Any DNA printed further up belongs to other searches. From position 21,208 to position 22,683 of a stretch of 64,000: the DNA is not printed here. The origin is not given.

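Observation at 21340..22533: Short BoxB/PaaA-type diiron acyl-CoA oxygenase without any of its canonical partner subunits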

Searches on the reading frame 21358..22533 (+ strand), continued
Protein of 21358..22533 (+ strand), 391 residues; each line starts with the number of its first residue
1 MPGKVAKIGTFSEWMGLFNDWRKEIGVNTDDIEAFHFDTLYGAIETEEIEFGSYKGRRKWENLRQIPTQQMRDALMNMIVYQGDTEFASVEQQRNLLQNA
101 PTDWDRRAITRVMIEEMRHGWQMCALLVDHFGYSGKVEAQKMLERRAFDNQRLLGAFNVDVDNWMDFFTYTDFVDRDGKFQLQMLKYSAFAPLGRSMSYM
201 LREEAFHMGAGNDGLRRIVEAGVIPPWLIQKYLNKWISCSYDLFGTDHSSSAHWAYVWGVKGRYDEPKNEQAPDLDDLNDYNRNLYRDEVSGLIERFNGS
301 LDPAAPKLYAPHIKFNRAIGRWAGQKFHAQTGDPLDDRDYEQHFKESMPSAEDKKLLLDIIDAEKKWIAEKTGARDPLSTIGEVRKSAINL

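Call 57: fold_search(model_id=the predicted structure, library=pdb)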
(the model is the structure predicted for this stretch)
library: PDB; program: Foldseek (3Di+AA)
matches with E <= 10: 232; with E <= 0.001: 23
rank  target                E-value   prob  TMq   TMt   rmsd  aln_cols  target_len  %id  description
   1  3q1g_B                2.2e-23  1.00  0.86  0.72   2.4       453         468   29  Crystal Structure of BoxB crystallized with PEG (released 2011-06-01)
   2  3q1g_A                4.0e-23  1.00  0.85  0.71   3.4       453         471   30  Crystal Structure of BoxB crystallized with PEG (released 2011-06-01)
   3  3q1g_D                8.1e-23  1.00  0.85  0.72   3.4       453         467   30  Crystal Structure of BoxB crystallized with PEG (released 2011-06-01)
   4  3q1g_C                1.0e-22  1.00  0.84  0.71   4.3       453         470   30  Crystal Structure of BoxB crystallized with PEG (released 2011-06-01)
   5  3pm5_C                1.1e-22  1.00  0.86  0.71   2.5       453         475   30  Crystal Structure of BoxB in mixed valent state with bound benzoyl-CoA (released 2011-06-01)
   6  3per_A                1.5e-22  1.00  0.85  0.70   2.7       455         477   28  Crystal Structure of BoxB with phosphate bound to the diiron center (released 2011-06-01)
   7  3pm5_D                1.5e-22  1.00  0.84  0.71   3.4       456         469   29  Crystal Structure of BoxB in mixed valent state with bound benzoyl-CoA (released 2011-06-01)
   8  3pm5_A                1.6e-22  1.00  0.86  0.71   2.5       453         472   29  Crystal Structure of BoxB in mixed valent state with bound benzoyl-CoA (released 2011-06-01)
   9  3pf7_A                3.1e-22  1.00  0.86  0.71   2.5       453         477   29  Crystal structure of BoxB with malonate bound to the diiron center (released 2011-06-01)
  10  3pf7_B                3.5e-22  1.00  0.85  0.71   2.5       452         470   29  Crystal structure of BoxB with malonate bound to the diiron center (released 2011-06-01)
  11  3per_B                4.5e-22  1.00  0.86  0.71   2.5       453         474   29  Crystal Structure of BoxB with phosphate bound to the diiron center (released 2011-06-01)
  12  4mud_C                2.3e-08  1.00  0.48  0.84   4.5       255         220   23  Crystal structure of a ring oxydation complex/ phenylacetic acid degradation-like protein (SSO1313) from Sulfolobus so (released 2013-10-09)
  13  4mud_D                2.6e-08  1.00  0.48  0.82   4.4       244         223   24  Crystal structure of a ring oxydation complex/ phenylacetic acid degradation-like protein (SSO1313) from Sulfolobus so (released 2013-10-09)
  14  4mud_A                4.5e-08  1.00  0.48  0.83   4.5       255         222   23  Crystal structure of a ring oxydation complex/ phenylacetic acid degradation-like protein (SSO1313) from Sulfolobus so (released 2013-10-09)
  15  4mud_B                4.5e-08  1.00  0.46  0.78   4.9       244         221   25  Crystal structure of a ring oxydation complex/ phenylacetic acid degradation-like protein (SSO1313) from Sulfolobus so (released 2013-10-09)
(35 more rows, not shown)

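Call 62: search_protein_families(library=pfam, proteins=[L128:8599-9108:+, L128:11549-12355:+, L128:11904-12824:+, L128:19109-19777:+, L128:19858-20631:+, L159:7963-9261:+, L159:11113-11802:+, L159:13520-14899:+, L159:14896-17007:+, L094:11120-11677:+], max_evalue=0.001)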
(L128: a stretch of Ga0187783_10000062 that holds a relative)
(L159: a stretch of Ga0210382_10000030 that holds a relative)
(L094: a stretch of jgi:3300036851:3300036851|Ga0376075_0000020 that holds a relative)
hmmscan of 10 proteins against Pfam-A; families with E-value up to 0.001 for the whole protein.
L128:8599-9108:+ (169 aa): 1 family
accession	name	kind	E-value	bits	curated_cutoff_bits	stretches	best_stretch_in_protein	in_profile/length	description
PF03167.25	UDG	-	1.7e-18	67.5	24.3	1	6-160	2-135/141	Uracil DNA glycosylase superfamily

L128:11549-12355:+ (268 aa): 0 families

L128:11904-12824:+ (306 aa): 1 family
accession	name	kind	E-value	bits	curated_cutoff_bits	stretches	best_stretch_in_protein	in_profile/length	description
PF01144.29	CoA_trans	-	9.8e-26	90.9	23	1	8-229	2-216/217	Coenzyme A transferase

L128:19109-19777:+ (222 aa): 1 family
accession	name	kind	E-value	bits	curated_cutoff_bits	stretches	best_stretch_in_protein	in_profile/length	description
PF01661.27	Macro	-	1e-32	113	22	1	71-181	1-118/118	Macro domain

L128:19858-20631:+ (257 aa): 0 families

L159:7963-9261:+ (432 aa): 3 families
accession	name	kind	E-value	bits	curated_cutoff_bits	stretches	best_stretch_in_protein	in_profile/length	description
PF00108.29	Thiolase_N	-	3.4e-75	253.2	26.4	1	49-307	2-259/260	Thiolase, N-terminal domain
PF02803.24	Thiolase_C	-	5.3e-49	165.4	27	1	310-431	2-123/123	Thiolase, C-terminal domain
PF00109.32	ketoacyl-synt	-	2.1e-05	24.7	20.8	1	127-175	168-217/252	Beta-ketoacyl synthase, N-terminal domain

L159:11113-11802:+ (229 aa): 2 families
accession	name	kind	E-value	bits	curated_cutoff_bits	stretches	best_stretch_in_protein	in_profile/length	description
PF03009.23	GDPD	-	3.9e-33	116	23.6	1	8-217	1-243/244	Glycerophosphoryl diester phosphodiesterase family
PF13653.12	GDPD_2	-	6.9e-08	33.2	27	1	191-215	4-28/30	Glycerophosphoryl diester phosphodiesterase family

L159:13520-14899:+ (459 aa): 2 families
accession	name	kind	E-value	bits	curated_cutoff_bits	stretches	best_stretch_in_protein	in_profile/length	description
PF05193.26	Peptidase_M16_C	-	1.4e-25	90.7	23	1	204-383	4-181/181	Peptidase M16 inactive domain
PF00675.25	Peptidase_M16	-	1.3e-21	77.5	22.3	1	44-160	1-117/149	Insulinase (Peptidase family M16)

L159:14896-17007:+ (703 aa): 3 families
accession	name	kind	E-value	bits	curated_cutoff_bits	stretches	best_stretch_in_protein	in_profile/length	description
PF05193.26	Peptidase_M16_C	-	2.2e-25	90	23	1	214-388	2-178/181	Peptidase M16 inactive domain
PF00675.25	Peptidase_M16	-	5.6e-14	52.7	22.3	1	64-203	3-142/149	Insulinase (Peptidase family M16)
PF11306.15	DUF3108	-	7.3e-13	49.2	26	1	513-668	8-167/209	Protein of unknown function (DUF3108)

L094:11120-11677:+ (185 aa): 0 families

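Call 65: search_protein_families(library=ncbifam, proteins=[L096:8802-9122:+, L096:9127-10386:+, L096:5180-7576:+, L128:11904-12824:+, L128:11104-11907:+, L159:7963-9261:+, L128:18336-19211:+], max_evalue=0.00001)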
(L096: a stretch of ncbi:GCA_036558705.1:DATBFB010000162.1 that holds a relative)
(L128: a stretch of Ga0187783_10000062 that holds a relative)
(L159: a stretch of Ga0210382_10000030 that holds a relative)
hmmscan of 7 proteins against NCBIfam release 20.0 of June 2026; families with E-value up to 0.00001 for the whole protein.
L096:8802-9122:+ (106 aa): 3 families
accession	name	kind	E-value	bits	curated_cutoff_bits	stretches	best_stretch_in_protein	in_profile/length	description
NF041612.1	fdxn_Clost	equivalog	2.6e-12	47.2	150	1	12-86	24-100/102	2Fe-2S ferredoxin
NF041613.1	fdxn_Azotob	equivalog_domain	9e-09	35.6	195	1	12-83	24-97/107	2Fe-2S ferredoxin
TIGR01958.1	nuoE_fam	subfamily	1.1e-07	32.1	142.4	1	6-76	73-146/148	NADH-quinone oxidoreductase subunit NuoE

L096:9127-10386:+ (419 aa): 6 families
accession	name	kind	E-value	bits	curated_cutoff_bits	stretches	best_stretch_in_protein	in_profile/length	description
TIGR01959.1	nuoF_fam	equivalog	5.2e-129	430.2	558.65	1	14-410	11-409/410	NADH-quinone oxidoreductase subunit NuoF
NF008436.0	PRK11278.1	equivalog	3.9e-104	349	749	1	17-412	27-427/448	NADH-quinone oxidoreductase subunit NuoF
NF010120.0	PRK13596.1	equivalog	2.2e-102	342.8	389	1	12-406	15-412/433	NADH-quinone oxidoreductase subunit NuoF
TIGR01945.1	rnfC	subfamily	1.5e-18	66.6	245.95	1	27-275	111-323/435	RnfABCDGE type electron transport complex subunit C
NF003454.1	PRK05035.1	equivalog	8.3e-18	64.2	345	1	29-270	115-321/556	electron transport complex subunit RsxC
TIGR04481.1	PR_assoc_PrdC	equivalog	8.3e-13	47.9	490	1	37-269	73-271/425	proline reductase-associated electron transfer protein PrdC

L096:5180-7576:+ (798 aa): 19 families
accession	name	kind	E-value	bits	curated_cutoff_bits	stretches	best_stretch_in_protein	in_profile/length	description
NF008283.0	PRK11061.1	equivalog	6.3e-187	623.2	583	2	210-791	163-741/748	phosphoenolpyruvate--protein phosphotransferase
TIGR01417.1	PTS_I_fam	equivalog_domain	9.1e-169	562.5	341.7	1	218-781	1-564/565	phosphoenolpyruvate--protein phosphotransferase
NF008382.0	PRK11177.1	equivalog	9.8e-169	562.6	824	1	219-782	3-566/575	phosphoenolpyruvate-protein phosphotransferase PtsI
NF005057.0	PRK06464.1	equivalog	5.6e-55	186.7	598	2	534-756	563-788/798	phosphoenolpyruvate synthase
TIGR01418.1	PEP_synth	equivalog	2.6e-51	174.9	739.75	2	534-741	557-767/784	pyruvate, water dikinase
NF008478.1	PRK11377.1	equivalog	2.3e-35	122.5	520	1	229-442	259-470/473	dihydroxyacetone kinase phosphoryl donor subunit DhaM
TIGR01828.1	pyru_phos_dikin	equivalog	2e-32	112.1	843.45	2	565-750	651-857/865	pyruvate, phosphate dikinase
TIGR01817.1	nifA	equivalog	1.7e-18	66.7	528.85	1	15-211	4-200/534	nif-specific transcriptional activator NifA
NF052631.1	prodigiosin_PigC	equivalog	2.1e-08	32.5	1300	1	392-444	829-881/883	prodigiosin ligase PigC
NF006153.0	PRK08296.1-5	subfamily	3.4e-08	32.3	578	1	371-443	534-604/608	hypothetical protein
NF004878.0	PRK06241.1-3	subfamily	6.4e-08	31.1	945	1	392-444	836-888/891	phosphoenolpyruvate synthase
NF004881.0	PRK06241.2-2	equivalog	1.2e-07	30.4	883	1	392-445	837-890/898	phosphoenolpyruvate synthase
NF004531.0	PRK05878.1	equivalog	1.4e-07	30.6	456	1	369-443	383-455/534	pyruvate, phosphate dikinase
NF006150.0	PRK08296.1-2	subfamily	1.9e-07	29.7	650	1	366-448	528-609/633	hypothetical protein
NF052632.1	undecylprod_RedH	equivalog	2.2e-07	29.2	1350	1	393-444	826-877/880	undecylprodigiosin ligase RedH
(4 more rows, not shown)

L128:11904-12824:+ (306 aa): 1 family
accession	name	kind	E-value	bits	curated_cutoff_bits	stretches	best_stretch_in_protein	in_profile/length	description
TIGR02429.1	pcaI_scoA_fam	subfamily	2.6e-10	40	128.5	1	9-229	8-218/222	3-oxoacid CoA-transferase subunit A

L128:11104-11907:+ (267 aa): 1 family
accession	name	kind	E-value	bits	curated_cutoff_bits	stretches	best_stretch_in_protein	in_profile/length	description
TIGR02428.1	pcaJ_scoB_fam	subfamily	2e-11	43.7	243.55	1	22-160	5-144/207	3-oxoacid CoA-transferase subunit B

L159:7963-9261:+ (432 aa): 39 families (the best 25 are shown)
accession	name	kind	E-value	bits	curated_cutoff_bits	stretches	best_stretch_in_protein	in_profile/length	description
NF006551.0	PRK09050.1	subfamily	6.7e-159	529.2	605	1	47-432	3-401/401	3-oxoadipyl-CoA thiolase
TIGR02430.1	pcaF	equivalog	6e-156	519.5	597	1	47-432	2-400/400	3-oxoadipyl-CoA thiolase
NF006001.0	PRK08131.1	equivalog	3.5e-136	454.3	622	1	46-432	2-400/401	3-oxoadipyl-CoA thiolase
TIGR01930.1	AcCoA-C-Actrans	subfamily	8.4e-133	443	240.55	1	50-430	1-385/385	acetyl-CoA C-acyltransferase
NF006552.0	PRK09051.1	subfamily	5.3e-121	404.6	565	1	47-432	5-395/395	beta-ketothiolase BktB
NF004853.0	PRK06205.1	subfamily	2.1e-117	392.6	551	1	47-432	3-403/404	acetyl-CoA C-acetyltransferase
NF005890.0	PRK07851.1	equivalog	7.4e-117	390.7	580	1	47-432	3-405/406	acetyl-CoA C-acetyltransferase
NF042999.1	bketothiol_BktB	equivalog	3.9e-113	378.6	725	1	47-432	4-394/394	beta-ketothiolase BktB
NF006510.0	PRK08947.1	equivalog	7.1e-112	374.2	519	1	48-432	4-387/387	acetyl-CoA C-acyltransferase FadA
NF005805.0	PRK07661.1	equivalog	1.5e-110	369.8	633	1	47-431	3-390/391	acetyl-CoA C-acetyltransferase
NF006553.0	PRK09052.1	equivalog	2.9e-109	365.7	567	1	46-432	6-399/399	acetyl-CoA C-acyltransferase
NF004206.0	PRK05656.1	subfamily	2.5e-108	362.6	688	1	48-431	4-392/392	acetyl-CoA C-acetyltransferase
NF005865.0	PRK07801.1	equivalog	8.5e-108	361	591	1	47-432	3-382/382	acetyl-CoA C-acetyltransferase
TIGR02445.1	fadA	equivalog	2.8e-103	345.9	591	1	50-432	4-385/385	acetyl-CoA C-acyltransferase FadA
NF005077.0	PRK06504.1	subfamily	4.7e-103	345.4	590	1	47-432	3-390/390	acetyl-CoA C-acetyltransferase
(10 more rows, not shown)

L128:18336-19211:+ (291 aa): 19 families
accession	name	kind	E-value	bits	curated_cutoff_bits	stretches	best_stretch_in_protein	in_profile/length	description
NF006722.0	PRK09260.1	equivalog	1.4e-121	405.1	429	1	4-287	3-286/289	3-hydroxyacyl-CoA dehydrogenase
NF004474.0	PRK05808.1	subfamily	5.4e-100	334.3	408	1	1-283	1-283/283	3-hydroxybutyryl-CoA dehydrogenase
NF005715.0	PRK07530.1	equivalog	3e-90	302.6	420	1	2-284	3-285/292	3-hydroxybutyryl-CoA dehydrogenase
NF006124.0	PRK08268.1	subfamily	1.9e-86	291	508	1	2-288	6-293/507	3-hydroxyacyl-CoA dehydrogenase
NF005875.0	PRK07819.1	subfamily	4.6e-75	252.7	319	1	2-282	4-286/287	3-hydroxybutyryl-CoA dehydrogenase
TIGR02279.1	PaaC-3OHAcCoADH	equivalog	2e-68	231.5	669.4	1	4-291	6-294/503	3-hydroxyacyl-CoA dehydrogenase PaaH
NF008363.0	PRK11154.1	equivalog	5.8e-67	226.3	869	1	3-288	309-592/708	fatty acid oxidation complex subunit alpha FadJ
NF004699.0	PRK06035.1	equivalog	3.2e-64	216.9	500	1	1-275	1-278/294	3-hydroxyacyl-CoA dehydrogenase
TIGR02441.1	fa_ox_alpha_mit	equivalog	8.1e-63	212.6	964.65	1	2-285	334-616/737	fatty acid oxidation complex subunit alpha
NF008727.0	PRK11730.1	equivalog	3e-57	194.4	870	1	3-284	313-594/717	fatty acid oxidation complex subunit alpha FadB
TIGR02440.1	FadJ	equivalog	1.9e-55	188.4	968.45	1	3-289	304-588/699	fatty acid oxidation complex subunit alpha FadJ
NF006125.0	PRK08269.1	equivalog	9.8e-53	179.3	427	1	4-284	6-298/334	3-hydroxybutyryl-CoA dehydrogenase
NF006143.0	PRK08293.1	equivalog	5.9e-52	176.8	312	1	1-284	2-289/291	3-hydroxyacyl-CoA dehydrogenase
TIGR02437.1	FadB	equivalog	2.9e-47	161.5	933.55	1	6-284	316-594/714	fatty acid oxidation complex subunit alpha FadB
NF042925.1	FHMPC_DH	equivalog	6.3e-47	160.3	500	1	5-284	2-282/304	5-formyl-3-hydroxy-2-methylpyridine 4-carboxylate 5-dehydrogenase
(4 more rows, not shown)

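Call 86: search_protein_families(library=pfam, proteins=[L108:7627-8898:+, L108:8939-9532:+, L108:12193-13629:+, L108:11657-13291:-, L111:5953-7104:-, L111:4992-6128:+, L111:8377-9048:-, L111:9275-10081:+, L116:3943-5370:-, L116:324-1577:-], max_evalue=0.001)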
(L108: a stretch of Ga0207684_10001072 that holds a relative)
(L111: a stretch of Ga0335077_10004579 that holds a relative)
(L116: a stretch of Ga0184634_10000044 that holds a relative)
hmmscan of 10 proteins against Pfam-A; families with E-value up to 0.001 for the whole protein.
L108:7627-8898:+ (423 aa): 1 family
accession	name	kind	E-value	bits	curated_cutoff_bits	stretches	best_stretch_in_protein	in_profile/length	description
PF19089.6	DUF5777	-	1.9e-21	76.9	23.1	1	172-420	3-247/247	Membrane bound beta barrel domain (DUF5777)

L108:8939-9532:+ (197 aa): 1 family
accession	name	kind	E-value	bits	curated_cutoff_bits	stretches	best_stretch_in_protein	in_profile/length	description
PF16011.10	CBM9_2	-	6.5e-08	33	25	1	33-189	33-198/199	Carbohydrate-binding family 9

L108:12193-13629:+ (478 aa): 0 families

L108:11657-13291:- (544 aa): 0 families

L111:5953-7104:- (383 aa): 1 family
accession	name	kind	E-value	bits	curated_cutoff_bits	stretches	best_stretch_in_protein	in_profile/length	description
PF16011.10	CBM9_2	-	4e-13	50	25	1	223-382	32-199/199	Carbohydrate-binding family 9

L111:4992-6128:+ (378 aa): 0 families

L111:8377-9048:- (223 aa): 0 families

L111:9275-10081:+ (268 aa): 0 families

L116:3943-5370:- (475 aa): 6 families
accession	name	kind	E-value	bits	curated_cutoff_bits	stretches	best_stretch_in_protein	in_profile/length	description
PF02754.22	CCG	-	1e-12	48.4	20.6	1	238-321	2-85/85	Cysteine-rich domain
PF13237.11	Fer4_10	-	4.1e-06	27.1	25.5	1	77-133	6-53/53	4Fe-4S dicluster domain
PF13534.11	Fer4_17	-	3.5e-05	24.7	22.2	0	80-134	2-58/61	4Fe-4S dicluster domain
PF12838.12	Fer4_7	-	6.4e-05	23.8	27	1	80-134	2-50/52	4Fe-4S dicluster domain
PF14697.11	Fer4_21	-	0.0003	21.3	35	0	111-133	30-52/59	4Fe-4S dicluster domain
PF13183.11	Fer4_8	-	0.00045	21.1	27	0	78-134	3-66/68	4Fe-4S dicluster domain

L116:324-1577:- (417 aa): 1 family
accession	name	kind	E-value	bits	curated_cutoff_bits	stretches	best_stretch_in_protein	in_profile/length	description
PF05559.16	DUF763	-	2.8e-129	431.4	35.5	1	26-337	1-319/319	Protein of unknown function (DUF763)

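Call 88: find_encoding_contigs(protein=P0164, flank=8000, max_places=2)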
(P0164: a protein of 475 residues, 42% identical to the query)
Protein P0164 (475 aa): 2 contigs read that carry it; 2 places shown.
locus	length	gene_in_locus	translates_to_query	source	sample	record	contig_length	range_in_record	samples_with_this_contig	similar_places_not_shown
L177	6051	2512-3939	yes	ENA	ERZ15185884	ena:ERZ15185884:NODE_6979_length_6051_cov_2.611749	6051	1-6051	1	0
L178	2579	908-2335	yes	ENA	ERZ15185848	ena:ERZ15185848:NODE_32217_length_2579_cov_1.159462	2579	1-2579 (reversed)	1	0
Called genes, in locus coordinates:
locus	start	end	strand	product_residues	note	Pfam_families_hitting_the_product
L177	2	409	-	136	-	?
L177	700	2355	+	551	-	PF00378:ECH_1, PF16113:ECH_2 (weak)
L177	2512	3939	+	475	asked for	PF05138:PaaA_PaaC (faint)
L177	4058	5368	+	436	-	PF12797:Fer4_2 (faint), PF13237:Fer4_10, PF00037:Fer4 (weak), PF12837:Fer4_6 (weak), PF12838:Fer4_7 (weak), PF13187:Fer4_9 (weak), PF14697:Fer4_21, PF00175:NAD_binding_1, +1 more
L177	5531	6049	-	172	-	?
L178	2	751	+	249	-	?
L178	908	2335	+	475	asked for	PF05138:PaaA_PaaC (faint)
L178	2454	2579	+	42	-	?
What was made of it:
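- A canonical contig shows boxC-boxB-boxA adjacent (call 88).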
